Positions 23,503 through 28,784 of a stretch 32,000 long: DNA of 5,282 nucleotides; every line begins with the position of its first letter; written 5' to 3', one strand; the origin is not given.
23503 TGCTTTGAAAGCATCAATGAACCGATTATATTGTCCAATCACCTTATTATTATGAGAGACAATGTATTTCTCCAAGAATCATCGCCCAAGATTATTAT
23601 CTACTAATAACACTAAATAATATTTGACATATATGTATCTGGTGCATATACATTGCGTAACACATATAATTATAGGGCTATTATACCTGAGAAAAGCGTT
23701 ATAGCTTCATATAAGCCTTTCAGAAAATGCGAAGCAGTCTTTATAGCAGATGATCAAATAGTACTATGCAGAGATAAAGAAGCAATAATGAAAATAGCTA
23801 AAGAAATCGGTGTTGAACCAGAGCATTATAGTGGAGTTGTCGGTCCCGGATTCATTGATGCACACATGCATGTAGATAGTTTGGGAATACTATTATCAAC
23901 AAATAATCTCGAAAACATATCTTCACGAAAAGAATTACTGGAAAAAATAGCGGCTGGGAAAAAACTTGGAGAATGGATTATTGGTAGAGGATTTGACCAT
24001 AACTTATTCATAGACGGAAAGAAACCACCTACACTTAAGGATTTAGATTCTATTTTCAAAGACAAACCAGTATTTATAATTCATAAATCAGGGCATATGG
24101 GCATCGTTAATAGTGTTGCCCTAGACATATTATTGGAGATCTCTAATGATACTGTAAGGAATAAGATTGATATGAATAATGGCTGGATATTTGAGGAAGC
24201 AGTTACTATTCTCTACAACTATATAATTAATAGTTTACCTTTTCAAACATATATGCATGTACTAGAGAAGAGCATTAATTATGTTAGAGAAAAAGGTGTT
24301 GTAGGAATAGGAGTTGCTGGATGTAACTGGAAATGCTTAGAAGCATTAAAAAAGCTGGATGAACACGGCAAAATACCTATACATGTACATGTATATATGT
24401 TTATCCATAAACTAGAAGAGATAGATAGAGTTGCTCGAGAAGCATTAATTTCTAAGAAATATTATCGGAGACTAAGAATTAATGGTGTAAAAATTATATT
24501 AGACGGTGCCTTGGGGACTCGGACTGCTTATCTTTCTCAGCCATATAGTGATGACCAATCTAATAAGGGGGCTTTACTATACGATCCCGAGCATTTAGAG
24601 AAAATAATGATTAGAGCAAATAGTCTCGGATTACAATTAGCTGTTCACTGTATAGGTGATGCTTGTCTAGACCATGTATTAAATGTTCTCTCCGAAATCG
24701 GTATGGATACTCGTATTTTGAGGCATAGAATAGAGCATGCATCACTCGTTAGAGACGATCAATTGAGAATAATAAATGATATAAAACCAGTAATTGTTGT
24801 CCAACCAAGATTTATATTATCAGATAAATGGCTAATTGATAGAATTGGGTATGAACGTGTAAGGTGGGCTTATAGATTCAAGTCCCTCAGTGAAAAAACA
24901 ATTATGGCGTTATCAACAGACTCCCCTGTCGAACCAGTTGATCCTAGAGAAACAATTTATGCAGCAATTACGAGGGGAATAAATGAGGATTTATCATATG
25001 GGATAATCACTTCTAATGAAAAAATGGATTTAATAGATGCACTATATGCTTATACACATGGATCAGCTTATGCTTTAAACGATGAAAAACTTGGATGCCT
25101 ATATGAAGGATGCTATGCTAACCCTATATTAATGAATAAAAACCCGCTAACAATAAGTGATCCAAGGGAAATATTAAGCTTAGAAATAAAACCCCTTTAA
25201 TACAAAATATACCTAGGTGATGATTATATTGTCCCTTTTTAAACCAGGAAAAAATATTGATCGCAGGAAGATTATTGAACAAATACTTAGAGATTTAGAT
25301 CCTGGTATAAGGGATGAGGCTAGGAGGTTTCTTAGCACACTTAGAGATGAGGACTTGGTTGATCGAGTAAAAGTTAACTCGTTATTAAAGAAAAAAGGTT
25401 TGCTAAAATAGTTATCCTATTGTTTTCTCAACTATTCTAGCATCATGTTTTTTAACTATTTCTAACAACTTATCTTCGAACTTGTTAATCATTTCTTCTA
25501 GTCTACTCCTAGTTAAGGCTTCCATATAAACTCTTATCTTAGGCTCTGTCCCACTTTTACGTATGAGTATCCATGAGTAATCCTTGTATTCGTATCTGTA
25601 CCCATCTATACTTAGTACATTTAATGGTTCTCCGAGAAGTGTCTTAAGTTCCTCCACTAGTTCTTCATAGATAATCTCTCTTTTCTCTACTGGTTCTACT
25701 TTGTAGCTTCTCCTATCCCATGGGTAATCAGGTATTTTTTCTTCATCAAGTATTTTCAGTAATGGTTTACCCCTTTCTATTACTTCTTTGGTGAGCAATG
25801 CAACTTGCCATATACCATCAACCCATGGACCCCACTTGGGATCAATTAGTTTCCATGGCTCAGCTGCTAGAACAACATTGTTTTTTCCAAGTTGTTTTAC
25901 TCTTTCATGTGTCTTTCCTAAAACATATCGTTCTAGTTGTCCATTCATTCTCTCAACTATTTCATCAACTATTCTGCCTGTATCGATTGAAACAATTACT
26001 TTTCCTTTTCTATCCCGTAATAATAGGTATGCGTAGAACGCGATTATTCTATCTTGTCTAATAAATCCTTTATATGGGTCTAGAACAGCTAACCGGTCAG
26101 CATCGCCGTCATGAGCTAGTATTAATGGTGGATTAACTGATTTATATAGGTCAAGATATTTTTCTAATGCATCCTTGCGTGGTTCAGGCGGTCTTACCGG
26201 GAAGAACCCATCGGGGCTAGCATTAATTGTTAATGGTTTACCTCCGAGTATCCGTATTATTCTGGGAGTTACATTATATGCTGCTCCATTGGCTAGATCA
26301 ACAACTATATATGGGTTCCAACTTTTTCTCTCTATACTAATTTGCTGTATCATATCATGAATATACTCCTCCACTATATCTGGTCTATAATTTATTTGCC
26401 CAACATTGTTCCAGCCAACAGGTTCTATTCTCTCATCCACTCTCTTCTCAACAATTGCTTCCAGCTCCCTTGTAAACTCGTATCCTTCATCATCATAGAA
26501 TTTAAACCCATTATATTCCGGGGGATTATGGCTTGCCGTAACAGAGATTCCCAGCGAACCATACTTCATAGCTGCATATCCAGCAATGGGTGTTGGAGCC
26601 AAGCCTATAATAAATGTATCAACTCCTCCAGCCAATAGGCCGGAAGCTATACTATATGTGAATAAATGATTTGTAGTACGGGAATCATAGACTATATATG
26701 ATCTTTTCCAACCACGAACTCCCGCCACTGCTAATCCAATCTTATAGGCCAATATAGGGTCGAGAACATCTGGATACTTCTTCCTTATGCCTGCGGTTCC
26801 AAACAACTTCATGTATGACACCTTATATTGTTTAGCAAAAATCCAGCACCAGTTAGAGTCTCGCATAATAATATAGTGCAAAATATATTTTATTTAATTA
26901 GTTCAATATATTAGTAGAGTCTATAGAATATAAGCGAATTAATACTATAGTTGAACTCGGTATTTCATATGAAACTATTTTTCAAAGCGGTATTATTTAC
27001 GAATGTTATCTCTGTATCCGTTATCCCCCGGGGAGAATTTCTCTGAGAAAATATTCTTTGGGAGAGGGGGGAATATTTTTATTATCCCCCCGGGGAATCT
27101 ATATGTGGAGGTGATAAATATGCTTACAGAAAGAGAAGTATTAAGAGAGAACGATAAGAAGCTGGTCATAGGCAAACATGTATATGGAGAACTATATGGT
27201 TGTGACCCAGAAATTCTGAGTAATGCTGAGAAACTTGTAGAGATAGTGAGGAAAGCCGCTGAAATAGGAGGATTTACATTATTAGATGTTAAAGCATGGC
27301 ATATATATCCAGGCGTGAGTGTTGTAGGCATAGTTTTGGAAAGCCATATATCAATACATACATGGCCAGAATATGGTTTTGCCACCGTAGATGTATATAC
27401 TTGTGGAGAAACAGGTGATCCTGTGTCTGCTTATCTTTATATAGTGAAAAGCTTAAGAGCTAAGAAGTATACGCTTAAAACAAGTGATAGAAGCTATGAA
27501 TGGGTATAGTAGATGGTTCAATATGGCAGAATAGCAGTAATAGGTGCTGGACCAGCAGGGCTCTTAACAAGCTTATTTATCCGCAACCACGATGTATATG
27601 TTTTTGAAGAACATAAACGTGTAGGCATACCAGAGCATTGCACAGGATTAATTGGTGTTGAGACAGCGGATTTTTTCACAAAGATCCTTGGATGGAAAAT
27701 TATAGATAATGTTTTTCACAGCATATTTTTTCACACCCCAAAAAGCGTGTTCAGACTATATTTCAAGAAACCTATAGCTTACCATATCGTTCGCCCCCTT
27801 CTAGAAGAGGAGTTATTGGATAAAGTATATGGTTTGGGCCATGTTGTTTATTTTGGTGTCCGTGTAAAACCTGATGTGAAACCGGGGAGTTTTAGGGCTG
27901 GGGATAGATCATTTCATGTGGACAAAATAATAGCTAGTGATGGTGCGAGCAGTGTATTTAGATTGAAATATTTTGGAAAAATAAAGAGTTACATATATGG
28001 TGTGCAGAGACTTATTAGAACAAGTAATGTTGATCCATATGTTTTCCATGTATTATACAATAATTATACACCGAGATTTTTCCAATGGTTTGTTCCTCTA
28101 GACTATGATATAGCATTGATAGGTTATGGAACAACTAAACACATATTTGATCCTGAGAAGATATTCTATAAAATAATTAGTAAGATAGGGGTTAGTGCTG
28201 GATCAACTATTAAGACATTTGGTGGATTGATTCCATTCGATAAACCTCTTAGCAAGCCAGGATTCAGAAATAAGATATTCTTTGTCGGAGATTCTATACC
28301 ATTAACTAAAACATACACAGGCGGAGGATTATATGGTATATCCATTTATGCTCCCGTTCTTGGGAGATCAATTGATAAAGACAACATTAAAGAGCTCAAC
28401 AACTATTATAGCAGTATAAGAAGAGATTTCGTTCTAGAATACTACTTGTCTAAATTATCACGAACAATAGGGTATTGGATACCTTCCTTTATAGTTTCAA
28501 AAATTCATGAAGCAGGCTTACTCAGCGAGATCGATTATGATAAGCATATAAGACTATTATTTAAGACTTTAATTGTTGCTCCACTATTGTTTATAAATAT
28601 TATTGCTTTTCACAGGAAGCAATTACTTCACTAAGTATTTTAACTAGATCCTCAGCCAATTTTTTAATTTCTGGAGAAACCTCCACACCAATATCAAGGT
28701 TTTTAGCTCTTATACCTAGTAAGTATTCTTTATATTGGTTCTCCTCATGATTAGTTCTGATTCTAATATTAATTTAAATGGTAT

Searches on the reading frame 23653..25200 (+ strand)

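Call 21: search_protein_families(library=pfam, proteins=[window:23653-25200:+], max_evalue=0.01)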
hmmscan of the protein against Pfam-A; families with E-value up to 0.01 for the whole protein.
window:23653-25200:+ (515 aa): 2 families
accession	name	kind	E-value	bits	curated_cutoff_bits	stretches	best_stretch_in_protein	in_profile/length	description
PF07969.17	Amidohydro_3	-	9.4e-72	243.4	29.7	1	62-505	9-455/472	Amidohydrolase family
PF01979.26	Amidohydro_1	-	1.1e-07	31.8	25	1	411-498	238-322/345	Amidohydrolase family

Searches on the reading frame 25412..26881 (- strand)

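Call 21: search_protein_families(library=pfam, proteins=[window:25412-26881:-], max_evalue=0.01)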
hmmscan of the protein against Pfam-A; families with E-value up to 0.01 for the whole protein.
window:25412-26881:- (489 aa): 4 families
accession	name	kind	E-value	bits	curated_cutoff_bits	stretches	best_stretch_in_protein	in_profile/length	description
PF02878.22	PGM_PMM_I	-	4.7e-31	107.7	22.5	1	25-150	2-133/138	Phosphoglucomutase/phosphomannomutase, alpha/beta/alpha domain I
PF02879.22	PGM_PMM_II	-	2.4e-18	67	29.3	1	171-269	1-101/103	Phosphoglucomutase/phosphomannomutase, alpha/beta/alpha domain II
PF00408.26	PGM_PMM_IV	-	1.8e-08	34.7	23.1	1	409-469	12-66/68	Phosphoglucomutase/phosphomannomutase, C-terminal domain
PF02880.22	PGM_PMM_III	-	0.0021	18.6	20.7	1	277-380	3-110/115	Phosphoglucomutase/phosphomannomutase, alpha/beta/alpha domain III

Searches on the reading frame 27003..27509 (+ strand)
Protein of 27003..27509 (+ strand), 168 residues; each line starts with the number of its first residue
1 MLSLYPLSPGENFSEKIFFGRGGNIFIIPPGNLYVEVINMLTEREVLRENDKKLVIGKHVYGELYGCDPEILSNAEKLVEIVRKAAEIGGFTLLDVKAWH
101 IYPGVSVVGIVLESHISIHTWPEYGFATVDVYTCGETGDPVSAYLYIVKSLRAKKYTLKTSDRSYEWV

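Call 21: search_protein_families(library=pfam, proteins=[window:27003-27509:+], max_evalue=0.01)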
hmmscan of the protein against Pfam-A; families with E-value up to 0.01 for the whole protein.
window:27003-27509:+ (168 aa): 1 family
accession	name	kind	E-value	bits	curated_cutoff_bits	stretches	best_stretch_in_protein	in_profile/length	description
PF02675.21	AdoMet_dc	-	3.6e-34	117.8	25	1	59-163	1-106/107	S-adenosylmethionine decarboxylase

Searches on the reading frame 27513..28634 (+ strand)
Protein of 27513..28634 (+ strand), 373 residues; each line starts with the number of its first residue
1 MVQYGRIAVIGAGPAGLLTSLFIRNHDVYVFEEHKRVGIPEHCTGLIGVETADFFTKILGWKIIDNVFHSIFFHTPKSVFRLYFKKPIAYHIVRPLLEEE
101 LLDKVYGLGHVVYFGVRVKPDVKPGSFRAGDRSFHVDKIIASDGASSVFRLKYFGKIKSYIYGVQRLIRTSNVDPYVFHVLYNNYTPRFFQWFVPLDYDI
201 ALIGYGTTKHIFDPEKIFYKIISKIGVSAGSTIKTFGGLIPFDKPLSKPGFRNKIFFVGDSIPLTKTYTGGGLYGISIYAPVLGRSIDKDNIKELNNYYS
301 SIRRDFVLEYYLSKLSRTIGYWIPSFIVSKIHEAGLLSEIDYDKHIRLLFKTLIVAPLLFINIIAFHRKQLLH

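Call 21: search_protein_families(library=pfam, proteins=[window:27513-28634:+], max_evalue=0.01)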
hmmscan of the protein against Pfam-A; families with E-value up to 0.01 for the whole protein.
window:27513-28634:+ (373 aa): 1 family
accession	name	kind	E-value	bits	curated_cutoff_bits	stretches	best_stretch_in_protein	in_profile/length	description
PF13450.12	NAD_binding_8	-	0.0071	17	21.9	1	9-38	1-32/68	NAD(P)-binding Rossmann-like domain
